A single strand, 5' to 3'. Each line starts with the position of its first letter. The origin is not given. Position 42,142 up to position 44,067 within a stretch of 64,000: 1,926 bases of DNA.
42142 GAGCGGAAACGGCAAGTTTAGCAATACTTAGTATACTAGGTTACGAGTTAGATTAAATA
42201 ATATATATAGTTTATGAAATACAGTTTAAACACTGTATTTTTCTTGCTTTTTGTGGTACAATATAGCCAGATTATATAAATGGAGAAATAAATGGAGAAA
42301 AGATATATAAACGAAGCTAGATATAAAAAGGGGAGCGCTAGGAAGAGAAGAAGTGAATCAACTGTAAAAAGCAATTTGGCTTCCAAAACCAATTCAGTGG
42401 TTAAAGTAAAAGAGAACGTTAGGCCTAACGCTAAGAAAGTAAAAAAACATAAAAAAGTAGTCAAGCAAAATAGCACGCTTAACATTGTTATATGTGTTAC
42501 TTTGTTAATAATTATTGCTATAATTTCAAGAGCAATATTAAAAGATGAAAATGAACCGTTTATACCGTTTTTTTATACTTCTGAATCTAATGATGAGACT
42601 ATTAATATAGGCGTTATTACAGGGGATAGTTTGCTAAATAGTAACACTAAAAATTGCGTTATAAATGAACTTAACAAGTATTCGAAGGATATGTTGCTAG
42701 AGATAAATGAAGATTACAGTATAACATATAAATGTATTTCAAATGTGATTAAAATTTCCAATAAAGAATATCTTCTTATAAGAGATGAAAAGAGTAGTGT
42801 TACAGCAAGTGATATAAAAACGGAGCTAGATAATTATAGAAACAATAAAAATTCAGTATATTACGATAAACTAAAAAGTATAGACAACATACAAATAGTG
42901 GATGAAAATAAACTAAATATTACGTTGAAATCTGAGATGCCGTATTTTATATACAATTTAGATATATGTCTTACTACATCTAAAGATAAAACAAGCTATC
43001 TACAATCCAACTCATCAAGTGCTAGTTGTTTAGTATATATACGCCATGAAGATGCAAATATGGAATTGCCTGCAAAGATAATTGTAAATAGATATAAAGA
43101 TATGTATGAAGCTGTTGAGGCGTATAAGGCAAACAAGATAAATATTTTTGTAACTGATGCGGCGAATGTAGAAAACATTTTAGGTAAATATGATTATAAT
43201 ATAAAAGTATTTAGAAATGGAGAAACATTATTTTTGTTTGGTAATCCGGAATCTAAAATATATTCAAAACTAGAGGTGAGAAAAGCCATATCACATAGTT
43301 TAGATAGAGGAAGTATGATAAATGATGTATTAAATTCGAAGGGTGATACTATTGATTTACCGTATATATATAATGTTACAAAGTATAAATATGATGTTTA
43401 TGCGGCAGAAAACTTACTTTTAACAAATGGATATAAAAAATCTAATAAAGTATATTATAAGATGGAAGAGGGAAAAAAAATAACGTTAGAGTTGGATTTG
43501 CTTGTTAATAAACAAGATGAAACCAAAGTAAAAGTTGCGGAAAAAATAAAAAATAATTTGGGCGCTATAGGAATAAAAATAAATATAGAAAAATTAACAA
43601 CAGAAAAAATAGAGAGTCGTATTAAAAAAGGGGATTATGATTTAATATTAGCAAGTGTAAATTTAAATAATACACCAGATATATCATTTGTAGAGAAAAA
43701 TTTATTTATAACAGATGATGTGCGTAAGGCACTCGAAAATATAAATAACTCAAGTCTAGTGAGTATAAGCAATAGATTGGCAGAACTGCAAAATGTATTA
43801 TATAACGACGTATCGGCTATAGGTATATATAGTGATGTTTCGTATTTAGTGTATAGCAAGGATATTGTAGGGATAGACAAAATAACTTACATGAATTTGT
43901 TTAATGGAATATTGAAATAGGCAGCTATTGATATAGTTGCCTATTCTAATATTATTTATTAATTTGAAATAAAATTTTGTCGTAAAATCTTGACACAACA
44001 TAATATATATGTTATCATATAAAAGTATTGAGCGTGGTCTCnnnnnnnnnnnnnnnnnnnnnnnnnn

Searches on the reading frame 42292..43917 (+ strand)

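Call 67: search_protein_families(library=pfam, proteins=[window:42292-43917:+], max_evalue=0.00001)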
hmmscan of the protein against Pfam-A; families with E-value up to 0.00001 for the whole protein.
window:42292-43917:+ (542 aa): 1 family
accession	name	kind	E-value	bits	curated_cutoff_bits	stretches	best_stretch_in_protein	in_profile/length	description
PF00496.27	SBP_bac_5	-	6.5e-27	95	32.4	1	169-468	34-358/368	Bacterial extracellular solute-binding proteins, family 5 Middle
